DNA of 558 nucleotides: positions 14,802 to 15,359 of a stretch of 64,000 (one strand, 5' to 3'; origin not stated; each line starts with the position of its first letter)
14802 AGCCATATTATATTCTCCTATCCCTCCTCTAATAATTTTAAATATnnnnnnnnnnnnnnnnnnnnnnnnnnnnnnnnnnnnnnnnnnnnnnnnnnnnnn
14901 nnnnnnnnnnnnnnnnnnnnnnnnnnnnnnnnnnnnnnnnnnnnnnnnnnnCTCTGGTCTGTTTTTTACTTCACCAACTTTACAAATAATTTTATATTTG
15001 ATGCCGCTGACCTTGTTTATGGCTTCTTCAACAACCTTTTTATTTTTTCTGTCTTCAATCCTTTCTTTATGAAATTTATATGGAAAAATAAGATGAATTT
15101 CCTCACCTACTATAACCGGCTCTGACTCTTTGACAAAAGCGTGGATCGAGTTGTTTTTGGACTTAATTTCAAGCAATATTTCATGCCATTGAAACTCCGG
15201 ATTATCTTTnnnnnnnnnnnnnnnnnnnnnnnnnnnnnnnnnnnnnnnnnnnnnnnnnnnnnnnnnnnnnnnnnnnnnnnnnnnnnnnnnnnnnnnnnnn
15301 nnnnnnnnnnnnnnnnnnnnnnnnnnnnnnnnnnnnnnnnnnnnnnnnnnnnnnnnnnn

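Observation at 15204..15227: dnaX has an A8 slippery run with a -1-frame stop two codons later, at the tau/gamma boundary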

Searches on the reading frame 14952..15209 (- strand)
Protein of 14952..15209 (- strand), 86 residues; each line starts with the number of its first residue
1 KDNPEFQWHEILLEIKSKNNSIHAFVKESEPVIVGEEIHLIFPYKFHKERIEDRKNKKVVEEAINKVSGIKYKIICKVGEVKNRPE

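Call 19: find_related_loci(query=A2, collection=metagenome_contigs, flank=2500)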
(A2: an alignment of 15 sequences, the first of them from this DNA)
Query A2 (86 aa) in metagenome_contigs; peptide patterns used: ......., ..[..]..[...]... (x = any residue, [..] = any of these).
460 stretches matched a pattern; 42 encode a relative of the query (tblastn E <= 1e-3); 42 distinct loci.
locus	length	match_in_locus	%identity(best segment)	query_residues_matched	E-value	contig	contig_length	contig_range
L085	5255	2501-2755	62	2-86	7e-38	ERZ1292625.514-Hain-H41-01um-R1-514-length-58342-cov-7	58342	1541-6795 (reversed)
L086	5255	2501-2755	62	2-86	7e-38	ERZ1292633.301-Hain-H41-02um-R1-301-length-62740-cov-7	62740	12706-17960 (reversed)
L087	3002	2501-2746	74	4-85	9e-37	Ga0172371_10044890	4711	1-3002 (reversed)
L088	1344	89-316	66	7-82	2e-35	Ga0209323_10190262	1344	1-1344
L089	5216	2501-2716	71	8-79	5e-34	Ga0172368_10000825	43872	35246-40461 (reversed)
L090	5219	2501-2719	59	7-79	4e-27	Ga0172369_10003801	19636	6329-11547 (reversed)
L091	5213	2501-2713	61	6-76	5e-27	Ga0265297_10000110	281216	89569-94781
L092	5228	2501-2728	55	1-76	1e-26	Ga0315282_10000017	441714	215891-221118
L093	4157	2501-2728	55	1-76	2e-26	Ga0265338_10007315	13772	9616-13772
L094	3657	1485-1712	54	1-76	1e-25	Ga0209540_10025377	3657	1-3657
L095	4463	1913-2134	55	3-76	7e-25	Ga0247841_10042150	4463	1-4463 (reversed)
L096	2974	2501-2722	55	3-76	7e-25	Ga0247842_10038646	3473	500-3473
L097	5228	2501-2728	55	1-76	8e-25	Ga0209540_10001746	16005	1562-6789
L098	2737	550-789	49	7-86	1e-24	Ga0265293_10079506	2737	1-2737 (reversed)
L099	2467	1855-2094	49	7-86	1e-24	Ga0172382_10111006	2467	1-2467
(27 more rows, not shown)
